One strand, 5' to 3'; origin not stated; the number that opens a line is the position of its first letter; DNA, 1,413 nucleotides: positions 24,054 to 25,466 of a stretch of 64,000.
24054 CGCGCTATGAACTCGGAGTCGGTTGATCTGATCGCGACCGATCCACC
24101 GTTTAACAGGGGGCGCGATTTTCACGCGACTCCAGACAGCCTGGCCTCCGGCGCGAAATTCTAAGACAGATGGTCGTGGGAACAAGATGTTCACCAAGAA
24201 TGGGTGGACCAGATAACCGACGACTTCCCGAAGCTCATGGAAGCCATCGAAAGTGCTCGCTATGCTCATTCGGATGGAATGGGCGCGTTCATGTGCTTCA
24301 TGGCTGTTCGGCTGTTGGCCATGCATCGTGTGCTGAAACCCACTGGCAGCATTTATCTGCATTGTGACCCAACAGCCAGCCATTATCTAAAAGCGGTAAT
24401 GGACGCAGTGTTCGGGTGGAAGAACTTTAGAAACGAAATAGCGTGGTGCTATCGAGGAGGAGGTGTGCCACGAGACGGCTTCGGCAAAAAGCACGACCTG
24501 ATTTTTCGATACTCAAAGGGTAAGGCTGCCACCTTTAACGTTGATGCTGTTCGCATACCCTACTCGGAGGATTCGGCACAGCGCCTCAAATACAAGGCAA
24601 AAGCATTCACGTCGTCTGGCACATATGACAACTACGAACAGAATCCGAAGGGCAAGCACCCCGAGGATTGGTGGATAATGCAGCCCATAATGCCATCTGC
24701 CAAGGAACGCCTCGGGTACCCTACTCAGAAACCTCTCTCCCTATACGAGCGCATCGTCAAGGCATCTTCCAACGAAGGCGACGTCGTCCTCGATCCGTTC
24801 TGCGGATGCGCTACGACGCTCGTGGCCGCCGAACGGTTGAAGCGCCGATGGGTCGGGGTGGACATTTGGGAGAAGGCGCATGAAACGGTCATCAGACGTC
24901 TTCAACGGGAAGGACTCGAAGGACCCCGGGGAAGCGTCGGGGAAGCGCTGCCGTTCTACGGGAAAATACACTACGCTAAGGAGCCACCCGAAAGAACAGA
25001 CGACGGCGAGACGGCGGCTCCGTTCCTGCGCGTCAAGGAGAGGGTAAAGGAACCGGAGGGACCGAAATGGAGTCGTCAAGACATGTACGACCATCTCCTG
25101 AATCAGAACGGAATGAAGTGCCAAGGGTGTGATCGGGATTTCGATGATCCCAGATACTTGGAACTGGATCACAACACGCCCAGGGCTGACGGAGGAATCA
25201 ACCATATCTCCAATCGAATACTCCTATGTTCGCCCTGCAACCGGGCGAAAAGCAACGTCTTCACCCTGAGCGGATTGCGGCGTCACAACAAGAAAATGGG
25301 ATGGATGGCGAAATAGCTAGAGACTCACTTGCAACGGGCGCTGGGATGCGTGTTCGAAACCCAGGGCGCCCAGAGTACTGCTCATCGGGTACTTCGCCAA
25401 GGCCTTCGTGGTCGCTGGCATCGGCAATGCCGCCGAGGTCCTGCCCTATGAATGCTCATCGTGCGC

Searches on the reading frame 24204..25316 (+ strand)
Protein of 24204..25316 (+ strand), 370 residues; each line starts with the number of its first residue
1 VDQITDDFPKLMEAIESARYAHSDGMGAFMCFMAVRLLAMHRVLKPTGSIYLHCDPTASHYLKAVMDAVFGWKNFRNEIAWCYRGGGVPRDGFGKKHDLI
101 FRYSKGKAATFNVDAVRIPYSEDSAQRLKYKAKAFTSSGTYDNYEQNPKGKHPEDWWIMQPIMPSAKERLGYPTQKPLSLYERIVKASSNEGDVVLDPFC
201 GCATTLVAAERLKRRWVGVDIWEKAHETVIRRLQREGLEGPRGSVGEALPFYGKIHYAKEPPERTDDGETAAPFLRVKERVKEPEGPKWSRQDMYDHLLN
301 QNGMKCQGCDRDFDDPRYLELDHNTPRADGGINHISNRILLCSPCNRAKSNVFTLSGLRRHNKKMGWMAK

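Call 3: search_protein_families(library=pfam, proteins=[window:24204-25316:+], max_evalue=0.1)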
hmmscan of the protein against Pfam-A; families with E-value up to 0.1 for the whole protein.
window:24204-25316:+ (370 aa): 6 families
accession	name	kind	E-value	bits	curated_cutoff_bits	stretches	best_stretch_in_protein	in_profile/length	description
PF01555.25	N6_N4_Mtase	-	2e-46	159.1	26.7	1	20-229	19-219/221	DNA methylase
PF01844.29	HNH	-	2.3e-10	40.9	21.4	1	306-351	1-46/47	HNH endonuclease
PF14279.12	HNH_5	-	5.5e-06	26.7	27.5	1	306-351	1-45/56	HNH endonuclease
PF02945.21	Endonuclease_7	-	0.00013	22.2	23.6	1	292-348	12-62/82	Recombination endonuclease VII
PF13395.12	HNH_4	-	0.0055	17.1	22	1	317-351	16-50/54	HNH endonuclease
PF13649.12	Methyltransf_25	-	0.05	14.7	27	0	195-238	1-46/97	Methyltransferase domain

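Call 4: search_protein_families(library=padloc, proteins=[window:24204-25316:+], max_evalue=0.1)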
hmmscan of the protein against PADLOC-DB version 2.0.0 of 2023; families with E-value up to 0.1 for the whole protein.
window:24204-25316:+ (370 aa): 84 families (the best 25 are shown)
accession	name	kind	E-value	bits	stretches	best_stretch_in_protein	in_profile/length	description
PDLC03339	MTase_II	-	4.2e-49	165.4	1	26-234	57-272/399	Type II methyltransferase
PDLC03300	MTase_II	-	3.6e-46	155.6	1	14-237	71-280/302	Type II methyltransferase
PDLC03354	MTase_II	-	1.3e-42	144.3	2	144-236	298-385/425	Type II methyltransferase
PDLC03633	MTase_III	-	2.3e-40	136.9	1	17-233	139-353/616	Type III methyltransferase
PDLC03299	MTase_II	-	6.5e-36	122.3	1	28-234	61-258/296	Type II methyltransferase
PDLC03371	MTase_II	-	4.2e-33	113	1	37-235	78-254/260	Type II methyltransferase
PDLC03636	MTase_III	-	9.9e-29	98.5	2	29-128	96-193/575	Type III methyltransferase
PDLC03320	MTase_II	-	4.8e-27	92.9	1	42-235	92-276/289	Type II methyltransferase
PDLC03635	MTase_III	-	4e-25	86.6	2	19-124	258-366/708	Type III methyltransferase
PDLC03644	MTase_III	-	2e-24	84.3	2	29-141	109-218/542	Type III methyltransferase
PDLC03638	MTase_III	-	5.6e-21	72.6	2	169-234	613-678/816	Type III methyltransferase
PDLC03327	MTase_II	-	5.5e-19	66.6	1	36-214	87-265/319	Type II methyltransferase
PDLC03230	MTase_II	-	1.1e-18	65.7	1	39-223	89-272/360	Type II methyltransferase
PDLC03387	MTase_II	-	1.3e-18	65.2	1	90-235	159-277/289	Type II methyltransferase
PDLC03238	MTase_II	-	3.8e-18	63.7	1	41-222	183-354/428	Type II methyltransferase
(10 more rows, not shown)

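Call 5: search_protein_families(library=ncbifam, proteins=[window:24204-25316:+], max_evalue=0.1)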
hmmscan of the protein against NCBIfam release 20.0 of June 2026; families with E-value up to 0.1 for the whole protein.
window:24204-25316:+ (370 aa): 6 families
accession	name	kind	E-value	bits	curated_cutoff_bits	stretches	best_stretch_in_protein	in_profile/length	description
NF008572.0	PRK11524.1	equivalog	1.2e-22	80.4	292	1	32-234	64-257/294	adenine-specific DNA-methyltransferase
NF050803.1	DnaMtaseCcrMCaul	equivalog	2.1e-15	56.5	830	1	169-234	183-248/350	adenine-specific DNA-methyltransferase CcrM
NF010253.0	PRK13699.1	subfamily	4.5e-10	39.6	244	1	172-234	144-206/226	DNA methyltransferase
NF040563.1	guided_IscB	equivalog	3.5e-09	36.2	175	1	294-352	183-238/314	RNA-guided endonuclease IscB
NF049971.1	CRISPR_Cas9d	exception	0.00066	18.4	375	1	287-351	529-595/986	type II CRISPR RNA-guided endonuclease Cas9d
TIGR01177.1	TIGR01177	hypoth_equivalog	0.013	14.9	316.55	1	189-224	180-215/330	TIGR01177 family methyltransferase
